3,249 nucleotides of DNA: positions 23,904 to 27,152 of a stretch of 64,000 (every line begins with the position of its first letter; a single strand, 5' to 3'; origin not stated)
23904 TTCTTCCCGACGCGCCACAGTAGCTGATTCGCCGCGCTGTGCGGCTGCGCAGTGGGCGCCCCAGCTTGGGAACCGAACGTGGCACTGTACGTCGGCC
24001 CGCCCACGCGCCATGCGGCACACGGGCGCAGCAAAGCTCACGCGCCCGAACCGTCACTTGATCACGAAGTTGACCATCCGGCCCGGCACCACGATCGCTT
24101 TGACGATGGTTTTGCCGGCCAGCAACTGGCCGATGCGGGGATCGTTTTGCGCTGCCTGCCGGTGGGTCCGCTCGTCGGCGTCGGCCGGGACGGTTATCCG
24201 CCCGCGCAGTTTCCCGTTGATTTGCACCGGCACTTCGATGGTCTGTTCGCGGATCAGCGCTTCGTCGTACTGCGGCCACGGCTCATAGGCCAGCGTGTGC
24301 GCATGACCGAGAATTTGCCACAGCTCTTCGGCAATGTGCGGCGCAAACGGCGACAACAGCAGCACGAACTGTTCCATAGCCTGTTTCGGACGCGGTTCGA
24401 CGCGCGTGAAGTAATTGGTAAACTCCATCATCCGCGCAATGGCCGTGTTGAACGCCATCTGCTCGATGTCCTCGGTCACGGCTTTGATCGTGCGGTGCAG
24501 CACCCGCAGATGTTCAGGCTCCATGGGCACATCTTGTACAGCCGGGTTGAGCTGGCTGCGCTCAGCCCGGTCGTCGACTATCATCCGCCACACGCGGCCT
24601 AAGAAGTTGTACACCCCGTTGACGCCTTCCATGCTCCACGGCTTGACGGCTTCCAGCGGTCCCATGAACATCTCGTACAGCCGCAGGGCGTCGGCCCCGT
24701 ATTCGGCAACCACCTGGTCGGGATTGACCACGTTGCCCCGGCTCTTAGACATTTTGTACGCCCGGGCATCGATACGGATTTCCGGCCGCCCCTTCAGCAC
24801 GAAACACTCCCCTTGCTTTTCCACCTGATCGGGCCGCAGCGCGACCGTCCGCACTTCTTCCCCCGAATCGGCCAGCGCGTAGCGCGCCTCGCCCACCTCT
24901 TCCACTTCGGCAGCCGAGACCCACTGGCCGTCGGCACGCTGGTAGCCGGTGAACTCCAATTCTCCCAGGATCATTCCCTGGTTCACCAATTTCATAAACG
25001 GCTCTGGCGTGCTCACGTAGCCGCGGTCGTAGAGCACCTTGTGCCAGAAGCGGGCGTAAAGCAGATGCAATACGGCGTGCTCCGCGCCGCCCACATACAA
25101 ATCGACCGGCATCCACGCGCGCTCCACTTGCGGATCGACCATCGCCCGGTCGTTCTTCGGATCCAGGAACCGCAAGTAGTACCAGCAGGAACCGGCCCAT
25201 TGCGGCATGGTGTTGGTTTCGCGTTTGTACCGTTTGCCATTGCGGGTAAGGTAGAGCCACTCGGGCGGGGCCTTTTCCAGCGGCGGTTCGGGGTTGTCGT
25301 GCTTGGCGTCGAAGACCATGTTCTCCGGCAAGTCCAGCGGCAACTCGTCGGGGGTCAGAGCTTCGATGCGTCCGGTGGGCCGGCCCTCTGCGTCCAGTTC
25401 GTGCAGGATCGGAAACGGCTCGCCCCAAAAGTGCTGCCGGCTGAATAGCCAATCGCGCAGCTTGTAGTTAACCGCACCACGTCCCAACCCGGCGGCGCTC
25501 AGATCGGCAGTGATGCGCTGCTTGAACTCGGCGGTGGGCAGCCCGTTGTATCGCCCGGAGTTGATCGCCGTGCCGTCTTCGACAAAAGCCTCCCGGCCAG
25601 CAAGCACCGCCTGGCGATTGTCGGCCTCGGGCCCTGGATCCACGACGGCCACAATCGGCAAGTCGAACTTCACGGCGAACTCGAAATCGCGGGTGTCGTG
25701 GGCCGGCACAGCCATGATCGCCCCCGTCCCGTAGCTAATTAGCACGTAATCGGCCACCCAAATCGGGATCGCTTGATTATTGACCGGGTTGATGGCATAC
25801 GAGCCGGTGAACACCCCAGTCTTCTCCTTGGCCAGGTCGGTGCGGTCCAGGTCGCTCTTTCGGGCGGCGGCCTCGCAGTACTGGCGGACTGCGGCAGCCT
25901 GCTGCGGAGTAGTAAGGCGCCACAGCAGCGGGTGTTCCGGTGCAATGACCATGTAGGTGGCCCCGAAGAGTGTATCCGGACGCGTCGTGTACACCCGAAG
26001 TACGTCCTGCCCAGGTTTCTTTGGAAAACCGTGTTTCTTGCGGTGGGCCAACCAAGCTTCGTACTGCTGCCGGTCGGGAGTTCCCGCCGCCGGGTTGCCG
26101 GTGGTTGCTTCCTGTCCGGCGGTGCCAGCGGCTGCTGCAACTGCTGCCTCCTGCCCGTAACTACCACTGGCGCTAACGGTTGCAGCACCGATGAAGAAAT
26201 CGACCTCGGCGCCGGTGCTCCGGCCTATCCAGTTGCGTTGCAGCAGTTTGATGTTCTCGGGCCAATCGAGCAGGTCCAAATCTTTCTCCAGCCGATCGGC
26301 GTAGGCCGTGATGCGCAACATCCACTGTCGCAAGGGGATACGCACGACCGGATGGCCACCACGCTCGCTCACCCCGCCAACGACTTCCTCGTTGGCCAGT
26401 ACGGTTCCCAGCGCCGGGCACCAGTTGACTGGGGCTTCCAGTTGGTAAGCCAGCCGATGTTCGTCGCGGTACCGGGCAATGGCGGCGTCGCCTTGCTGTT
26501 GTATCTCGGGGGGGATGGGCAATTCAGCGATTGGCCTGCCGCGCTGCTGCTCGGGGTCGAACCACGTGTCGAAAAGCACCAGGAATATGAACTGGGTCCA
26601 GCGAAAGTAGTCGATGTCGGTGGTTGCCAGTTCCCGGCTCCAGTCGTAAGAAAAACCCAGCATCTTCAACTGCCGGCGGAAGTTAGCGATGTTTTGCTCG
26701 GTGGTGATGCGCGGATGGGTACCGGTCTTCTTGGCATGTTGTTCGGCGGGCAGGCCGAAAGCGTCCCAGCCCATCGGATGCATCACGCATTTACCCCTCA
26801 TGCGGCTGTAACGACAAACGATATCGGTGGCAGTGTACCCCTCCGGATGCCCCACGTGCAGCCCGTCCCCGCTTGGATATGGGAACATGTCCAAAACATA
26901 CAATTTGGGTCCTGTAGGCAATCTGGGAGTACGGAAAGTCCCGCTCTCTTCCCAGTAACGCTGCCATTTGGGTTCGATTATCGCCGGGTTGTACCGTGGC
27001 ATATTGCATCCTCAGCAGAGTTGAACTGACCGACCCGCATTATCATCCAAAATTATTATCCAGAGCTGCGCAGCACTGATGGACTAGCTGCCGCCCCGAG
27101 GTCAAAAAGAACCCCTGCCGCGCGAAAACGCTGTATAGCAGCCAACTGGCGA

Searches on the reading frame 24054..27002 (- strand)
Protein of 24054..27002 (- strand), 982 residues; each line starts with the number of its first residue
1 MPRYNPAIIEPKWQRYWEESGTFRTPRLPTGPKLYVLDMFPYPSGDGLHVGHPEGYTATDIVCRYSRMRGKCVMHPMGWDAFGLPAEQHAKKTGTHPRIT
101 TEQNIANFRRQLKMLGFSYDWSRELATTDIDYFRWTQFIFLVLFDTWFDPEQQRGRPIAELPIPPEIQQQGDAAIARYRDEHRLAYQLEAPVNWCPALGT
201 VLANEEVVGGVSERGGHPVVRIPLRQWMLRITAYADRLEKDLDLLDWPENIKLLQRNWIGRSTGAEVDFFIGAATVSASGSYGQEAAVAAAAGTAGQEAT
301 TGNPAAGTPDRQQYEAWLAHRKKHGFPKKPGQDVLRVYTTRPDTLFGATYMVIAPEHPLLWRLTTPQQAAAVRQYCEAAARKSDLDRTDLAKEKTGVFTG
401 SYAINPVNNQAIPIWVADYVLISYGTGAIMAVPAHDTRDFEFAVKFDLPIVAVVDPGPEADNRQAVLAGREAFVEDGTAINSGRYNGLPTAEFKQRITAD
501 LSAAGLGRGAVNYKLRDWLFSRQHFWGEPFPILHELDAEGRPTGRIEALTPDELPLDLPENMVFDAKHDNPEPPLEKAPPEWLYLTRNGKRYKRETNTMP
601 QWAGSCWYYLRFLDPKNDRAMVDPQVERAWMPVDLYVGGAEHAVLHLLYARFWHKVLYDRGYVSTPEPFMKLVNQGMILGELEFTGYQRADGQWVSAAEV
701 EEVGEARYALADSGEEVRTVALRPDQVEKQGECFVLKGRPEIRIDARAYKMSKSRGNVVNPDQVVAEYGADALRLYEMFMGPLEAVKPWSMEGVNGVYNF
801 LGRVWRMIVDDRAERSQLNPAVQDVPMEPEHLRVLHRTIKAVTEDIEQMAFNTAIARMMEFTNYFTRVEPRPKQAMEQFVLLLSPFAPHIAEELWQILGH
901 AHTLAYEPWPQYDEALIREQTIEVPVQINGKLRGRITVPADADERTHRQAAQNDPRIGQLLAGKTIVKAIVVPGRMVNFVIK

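Call 87: search_protein_families(library=pfam, proteins=[window:24054-27002:-], max_evalue=0.0001)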
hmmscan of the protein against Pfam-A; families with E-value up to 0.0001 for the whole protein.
window:24054-27002:- (982 aa): 4 families
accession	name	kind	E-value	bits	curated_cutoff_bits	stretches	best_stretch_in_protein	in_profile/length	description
PF13603.12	tRNA-synt_1_2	-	4.5e-61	206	25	1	331-501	19-184/185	Leucyl-tRNA synthetase, editing domain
PF00133.28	tRNA-synt_1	-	1.2e-26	93.9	22.7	2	13-145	2-152/414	tRNA synthetases class I (I, L, M and V)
PF08264.19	Anticodon_1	-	8.4e-24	84.6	25.1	1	832-945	5-145/148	Anticodon-binding domain of tRNA ligase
PF09334.17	tRNA-synt_1g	-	6.1e-18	65.2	20.1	1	40-121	7-87/391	tRNA synthetases class I (M)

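Call 94: list_cluster_members(proteins=[window:24054-27002:-, window:8512-9897:+, window:12537-13754:-])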
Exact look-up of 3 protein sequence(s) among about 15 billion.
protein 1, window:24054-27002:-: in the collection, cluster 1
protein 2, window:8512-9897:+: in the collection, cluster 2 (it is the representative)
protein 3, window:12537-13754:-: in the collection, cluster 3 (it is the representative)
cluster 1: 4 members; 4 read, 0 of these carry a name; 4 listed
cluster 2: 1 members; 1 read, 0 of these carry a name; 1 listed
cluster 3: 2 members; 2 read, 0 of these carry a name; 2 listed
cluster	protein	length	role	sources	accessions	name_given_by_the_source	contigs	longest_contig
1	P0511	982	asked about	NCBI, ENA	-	-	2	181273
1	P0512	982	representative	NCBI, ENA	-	-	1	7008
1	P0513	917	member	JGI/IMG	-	-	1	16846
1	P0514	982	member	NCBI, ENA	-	-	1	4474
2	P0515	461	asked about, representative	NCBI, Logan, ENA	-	-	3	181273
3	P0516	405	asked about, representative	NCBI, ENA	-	-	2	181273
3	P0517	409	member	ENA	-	-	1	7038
